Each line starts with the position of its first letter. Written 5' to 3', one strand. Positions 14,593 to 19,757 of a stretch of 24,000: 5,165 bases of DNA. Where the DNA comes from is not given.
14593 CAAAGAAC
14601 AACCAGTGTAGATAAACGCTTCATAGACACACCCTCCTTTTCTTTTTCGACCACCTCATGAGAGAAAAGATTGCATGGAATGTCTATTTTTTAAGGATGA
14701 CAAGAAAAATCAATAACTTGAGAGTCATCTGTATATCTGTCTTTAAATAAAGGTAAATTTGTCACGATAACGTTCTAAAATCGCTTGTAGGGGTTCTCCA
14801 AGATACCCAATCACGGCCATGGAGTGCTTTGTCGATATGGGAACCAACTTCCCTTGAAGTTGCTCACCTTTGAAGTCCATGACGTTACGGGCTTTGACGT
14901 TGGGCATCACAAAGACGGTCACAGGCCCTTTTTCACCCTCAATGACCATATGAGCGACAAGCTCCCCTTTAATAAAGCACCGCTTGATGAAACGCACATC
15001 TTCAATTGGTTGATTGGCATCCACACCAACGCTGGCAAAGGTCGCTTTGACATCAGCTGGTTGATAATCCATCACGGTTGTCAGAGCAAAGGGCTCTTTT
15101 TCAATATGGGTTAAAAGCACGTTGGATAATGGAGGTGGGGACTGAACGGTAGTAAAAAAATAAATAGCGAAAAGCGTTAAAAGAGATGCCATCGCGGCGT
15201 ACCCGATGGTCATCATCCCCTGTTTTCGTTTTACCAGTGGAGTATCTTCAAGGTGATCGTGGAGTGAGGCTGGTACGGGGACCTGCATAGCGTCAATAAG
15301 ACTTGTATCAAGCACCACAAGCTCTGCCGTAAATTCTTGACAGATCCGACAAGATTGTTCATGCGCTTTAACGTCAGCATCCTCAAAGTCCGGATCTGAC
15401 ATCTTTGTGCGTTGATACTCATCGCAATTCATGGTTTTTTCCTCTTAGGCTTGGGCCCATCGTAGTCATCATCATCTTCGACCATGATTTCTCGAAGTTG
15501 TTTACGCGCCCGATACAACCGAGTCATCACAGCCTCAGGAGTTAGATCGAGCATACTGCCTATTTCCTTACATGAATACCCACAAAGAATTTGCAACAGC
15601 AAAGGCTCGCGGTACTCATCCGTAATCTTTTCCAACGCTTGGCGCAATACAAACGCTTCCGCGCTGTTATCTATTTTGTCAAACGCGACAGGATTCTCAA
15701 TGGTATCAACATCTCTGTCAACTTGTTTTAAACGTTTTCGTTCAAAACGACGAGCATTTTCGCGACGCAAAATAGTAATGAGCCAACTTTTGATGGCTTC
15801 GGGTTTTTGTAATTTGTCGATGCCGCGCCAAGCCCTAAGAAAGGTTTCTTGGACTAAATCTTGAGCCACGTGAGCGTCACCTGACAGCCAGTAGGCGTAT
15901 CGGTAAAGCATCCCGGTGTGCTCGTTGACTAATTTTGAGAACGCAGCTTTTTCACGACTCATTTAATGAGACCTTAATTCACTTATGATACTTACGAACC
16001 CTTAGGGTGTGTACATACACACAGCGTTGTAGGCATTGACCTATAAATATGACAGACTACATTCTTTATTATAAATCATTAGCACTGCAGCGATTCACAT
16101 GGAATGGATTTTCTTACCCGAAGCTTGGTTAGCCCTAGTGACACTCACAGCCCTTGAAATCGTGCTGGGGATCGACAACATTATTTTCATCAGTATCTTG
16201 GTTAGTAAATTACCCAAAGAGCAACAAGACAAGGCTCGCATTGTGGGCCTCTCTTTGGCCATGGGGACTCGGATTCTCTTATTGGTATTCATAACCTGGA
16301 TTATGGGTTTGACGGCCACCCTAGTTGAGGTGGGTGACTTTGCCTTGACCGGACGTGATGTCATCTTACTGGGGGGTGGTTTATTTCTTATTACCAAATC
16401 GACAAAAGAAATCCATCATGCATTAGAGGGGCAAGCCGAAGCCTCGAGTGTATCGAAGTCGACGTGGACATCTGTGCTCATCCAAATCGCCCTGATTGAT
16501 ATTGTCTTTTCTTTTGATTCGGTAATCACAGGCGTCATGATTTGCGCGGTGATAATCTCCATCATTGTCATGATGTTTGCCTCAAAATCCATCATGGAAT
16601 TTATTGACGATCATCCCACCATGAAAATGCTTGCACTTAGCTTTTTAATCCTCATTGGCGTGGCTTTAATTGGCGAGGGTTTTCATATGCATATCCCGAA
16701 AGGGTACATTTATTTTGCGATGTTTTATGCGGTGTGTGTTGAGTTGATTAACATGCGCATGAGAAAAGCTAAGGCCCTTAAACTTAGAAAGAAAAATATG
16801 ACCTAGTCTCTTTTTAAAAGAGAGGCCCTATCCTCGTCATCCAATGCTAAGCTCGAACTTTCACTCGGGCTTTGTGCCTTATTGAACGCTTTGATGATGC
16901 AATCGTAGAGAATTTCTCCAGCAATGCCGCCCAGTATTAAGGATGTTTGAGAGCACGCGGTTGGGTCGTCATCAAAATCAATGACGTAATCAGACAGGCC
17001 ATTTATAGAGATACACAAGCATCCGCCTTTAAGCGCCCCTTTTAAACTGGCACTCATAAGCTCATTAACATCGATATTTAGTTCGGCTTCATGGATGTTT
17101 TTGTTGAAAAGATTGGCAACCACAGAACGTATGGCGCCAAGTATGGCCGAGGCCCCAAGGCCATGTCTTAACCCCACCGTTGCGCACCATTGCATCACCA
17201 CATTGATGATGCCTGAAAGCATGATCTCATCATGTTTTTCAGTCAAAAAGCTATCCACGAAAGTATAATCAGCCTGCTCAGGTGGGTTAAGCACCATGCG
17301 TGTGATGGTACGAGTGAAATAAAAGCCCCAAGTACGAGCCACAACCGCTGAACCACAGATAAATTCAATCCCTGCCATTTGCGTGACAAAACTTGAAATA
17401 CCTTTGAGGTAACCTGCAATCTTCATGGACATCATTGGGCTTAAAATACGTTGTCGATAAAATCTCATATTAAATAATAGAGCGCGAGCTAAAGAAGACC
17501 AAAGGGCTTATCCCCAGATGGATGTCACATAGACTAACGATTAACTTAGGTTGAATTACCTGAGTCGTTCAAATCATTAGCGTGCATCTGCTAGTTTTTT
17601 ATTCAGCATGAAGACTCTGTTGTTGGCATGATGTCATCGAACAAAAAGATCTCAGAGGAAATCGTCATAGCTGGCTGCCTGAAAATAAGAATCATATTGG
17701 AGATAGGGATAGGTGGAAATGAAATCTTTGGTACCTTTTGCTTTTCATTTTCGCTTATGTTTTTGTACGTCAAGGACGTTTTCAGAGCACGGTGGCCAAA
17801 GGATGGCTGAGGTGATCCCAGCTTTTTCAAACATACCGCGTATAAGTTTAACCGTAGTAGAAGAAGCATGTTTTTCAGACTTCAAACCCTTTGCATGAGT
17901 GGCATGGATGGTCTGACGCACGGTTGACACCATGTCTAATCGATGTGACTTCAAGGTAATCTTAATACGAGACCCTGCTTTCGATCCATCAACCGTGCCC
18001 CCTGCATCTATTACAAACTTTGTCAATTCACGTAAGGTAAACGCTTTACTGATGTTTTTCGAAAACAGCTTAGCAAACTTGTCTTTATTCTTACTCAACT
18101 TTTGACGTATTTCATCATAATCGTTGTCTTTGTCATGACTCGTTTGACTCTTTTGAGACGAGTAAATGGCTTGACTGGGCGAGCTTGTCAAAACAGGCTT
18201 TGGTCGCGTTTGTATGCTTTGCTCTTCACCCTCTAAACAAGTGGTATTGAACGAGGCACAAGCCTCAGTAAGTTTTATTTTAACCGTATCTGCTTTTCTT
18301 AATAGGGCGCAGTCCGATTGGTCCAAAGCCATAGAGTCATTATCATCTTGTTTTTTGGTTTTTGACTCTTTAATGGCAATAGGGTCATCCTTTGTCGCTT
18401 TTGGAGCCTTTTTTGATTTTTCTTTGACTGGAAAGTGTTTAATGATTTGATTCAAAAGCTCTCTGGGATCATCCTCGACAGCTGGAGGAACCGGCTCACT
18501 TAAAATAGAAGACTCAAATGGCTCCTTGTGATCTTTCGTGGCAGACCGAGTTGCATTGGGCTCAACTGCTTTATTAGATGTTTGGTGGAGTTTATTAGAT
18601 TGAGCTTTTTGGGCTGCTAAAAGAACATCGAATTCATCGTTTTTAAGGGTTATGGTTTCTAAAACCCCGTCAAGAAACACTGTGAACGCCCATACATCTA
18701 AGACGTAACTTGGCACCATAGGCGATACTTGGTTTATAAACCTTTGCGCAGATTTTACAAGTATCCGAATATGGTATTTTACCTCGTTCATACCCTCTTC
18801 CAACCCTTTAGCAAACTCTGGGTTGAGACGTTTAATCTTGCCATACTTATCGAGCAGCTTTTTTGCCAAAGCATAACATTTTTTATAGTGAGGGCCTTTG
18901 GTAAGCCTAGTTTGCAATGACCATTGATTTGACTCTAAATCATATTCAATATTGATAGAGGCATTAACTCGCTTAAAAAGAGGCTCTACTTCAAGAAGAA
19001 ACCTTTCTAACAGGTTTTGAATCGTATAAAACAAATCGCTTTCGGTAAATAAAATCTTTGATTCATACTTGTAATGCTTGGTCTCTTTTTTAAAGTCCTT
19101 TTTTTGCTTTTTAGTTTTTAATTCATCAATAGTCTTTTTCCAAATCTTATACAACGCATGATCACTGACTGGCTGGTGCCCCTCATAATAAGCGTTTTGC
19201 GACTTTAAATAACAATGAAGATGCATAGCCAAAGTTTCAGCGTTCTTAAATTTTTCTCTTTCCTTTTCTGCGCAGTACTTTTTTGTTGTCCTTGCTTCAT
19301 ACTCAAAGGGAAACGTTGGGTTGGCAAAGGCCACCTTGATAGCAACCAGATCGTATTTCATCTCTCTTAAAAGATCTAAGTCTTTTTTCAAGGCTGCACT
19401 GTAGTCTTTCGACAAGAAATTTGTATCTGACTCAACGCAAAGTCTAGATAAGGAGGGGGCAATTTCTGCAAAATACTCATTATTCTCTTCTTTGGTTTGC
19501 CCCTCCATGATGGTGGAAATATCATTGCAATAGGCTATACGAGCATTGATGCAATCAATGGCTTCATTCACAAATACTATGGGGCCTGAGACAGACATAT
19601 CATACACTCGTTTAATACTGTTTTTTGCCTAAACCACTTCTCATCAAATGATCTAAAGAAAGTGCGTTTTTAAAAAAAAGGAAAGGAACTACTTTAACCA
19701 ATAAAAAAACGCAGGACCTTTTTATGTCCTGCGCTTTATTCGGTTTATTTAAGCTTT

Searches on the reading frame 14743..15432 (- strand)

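Call 14: search_protein_families(library=pfam, proteins=[window:14743-15432:-], max_evalue=0.001)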
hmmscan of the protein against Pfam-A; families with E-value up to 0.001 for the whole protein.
window:14743-15432:- (229 aa): 1 family
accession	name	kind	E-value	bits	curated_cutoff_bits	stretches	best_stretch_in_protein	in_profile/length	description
PF11859.13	DUF3379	-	2.6e-31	109.2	33.2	1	1-222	1-228/232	Protein of unknown function (DUF3379)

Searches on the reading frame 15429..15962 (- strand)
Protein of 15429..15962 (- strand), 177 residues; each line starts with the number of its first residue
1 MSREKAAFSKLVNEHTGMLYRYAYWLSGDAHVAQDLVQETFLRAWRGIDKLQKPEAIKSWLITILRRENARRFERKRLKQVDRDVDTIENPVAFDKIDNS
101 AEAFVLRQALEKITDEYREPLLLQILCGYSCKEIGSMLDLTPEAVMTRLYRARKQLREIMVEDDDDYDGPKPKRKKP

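Call 14: search_protein_families(library=pfam, proteins=[window:15429-15962:-], max_evalue=0.001)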
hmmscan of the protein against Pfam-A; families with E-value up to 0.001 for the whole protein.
window:15429-15962:- (177 aa): 5 families
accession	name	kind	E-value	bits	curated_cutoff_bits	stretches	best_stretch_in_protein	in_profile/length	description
PF04542.20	Sigma70_r2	-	1.5e-18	66.8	24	1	11-77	1-69/71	Sigma-70 region 2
PF08281.18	Sigma70_r4_2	-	5.6e-12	45.6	25.7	1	106-156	4-54/54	Sigma-70, region 4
PF04545.22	Sigma70_r4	-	7.6e-06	25.8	24.1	1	109-158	1-50/50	Sigma-70, region 4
PF22029.2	PhyR_sigma2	-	4.3e-05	23.9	27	1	14-65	3-54/55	Sigma2 domain of PhyR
PF07638.17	Sigma70_ECF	-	0.00018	21.9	21.1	1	55-158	73-181/185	ECF sigma factor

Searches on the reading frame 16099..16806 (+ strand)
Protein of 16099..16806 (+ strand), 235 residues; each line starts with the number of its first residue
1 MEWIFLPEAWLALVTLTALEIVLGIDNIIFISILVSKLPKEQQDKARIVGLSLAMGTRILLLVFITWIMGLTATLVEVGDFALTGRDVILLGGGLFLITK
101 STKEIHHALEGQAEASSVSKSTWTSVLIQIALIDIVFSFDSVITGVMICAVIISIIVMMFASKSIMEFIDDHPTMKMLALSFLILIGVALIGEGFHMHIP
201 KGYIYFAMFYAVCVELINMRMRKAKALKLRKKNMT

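Call 14: search_protein_families(library=pfam, proteins=[window:16099-16806:+], max_evalue=0.001)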
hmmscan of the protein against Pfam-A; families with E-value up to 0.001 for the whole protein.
window:16099-16806:+ (235 aa): 1 family
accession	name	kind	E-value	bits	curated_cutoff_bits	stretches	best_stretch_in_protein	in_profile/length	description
PF03741.22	TerC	-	1.8e-39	135.8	27.8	1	15-191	2-175/178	Integral membrane protein TerC family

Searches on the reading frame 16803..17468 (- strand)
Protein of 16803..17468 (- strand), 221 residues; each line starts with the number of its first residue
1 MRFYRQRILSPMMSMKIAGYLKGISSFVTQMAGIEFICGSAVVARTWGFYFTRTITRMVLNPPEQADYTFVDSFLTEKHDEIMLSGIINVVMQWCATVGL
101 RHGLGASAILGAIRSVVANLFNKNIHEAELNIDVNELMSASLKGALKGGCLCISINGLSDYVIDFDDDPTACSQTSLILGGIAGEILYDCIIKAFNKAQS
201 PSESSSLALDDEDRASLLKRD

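Call 14: search_protein_families(library=pfam, proteins=[window:16803-17468:-], max_evalue=0.001)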
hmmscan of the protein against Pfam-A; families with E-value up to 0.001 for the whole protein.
window:16803-17468:- (221 aa): 0 families

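Call 104: search_protein_families(library=pfam, proteins=[window:16803-17468:-], max_evalue=0.1)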
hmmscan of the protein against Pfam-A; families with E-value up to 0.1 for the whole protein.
window:16803-17468:- (221 aa): 1 family
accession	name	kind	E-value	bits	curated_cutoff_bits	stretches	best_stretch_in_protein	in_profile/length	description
PF12597.13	Cox20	-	0.069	13.4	25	0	75-128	4-53/101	Cytochrome c oxidase assembly protein COX20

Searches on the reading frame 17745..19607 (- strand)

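Call 4: search_protein_families(library=pfam, proteins=[window:17745-19607:-], max_evalue=1)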
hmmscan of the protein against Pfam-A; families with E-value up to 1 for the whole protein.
window:17745-19607:- (620 aa): 0 families

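Call 7: search_protein_families(library=ncbifam, proteins=[window:17745-19607:-], max_evalue=1)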
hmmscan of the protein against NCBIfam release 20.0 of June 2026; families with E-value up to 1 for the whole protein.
window:17745-19607:- (620 aa): 1 family
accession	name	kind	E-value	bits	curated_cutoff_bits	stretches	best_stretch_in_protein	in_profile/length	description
NF003994.0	PRK05472.2-3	equivalog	0.08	12.3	130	1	268-340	139-211/217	redox-sensing transcriptional repressor Rex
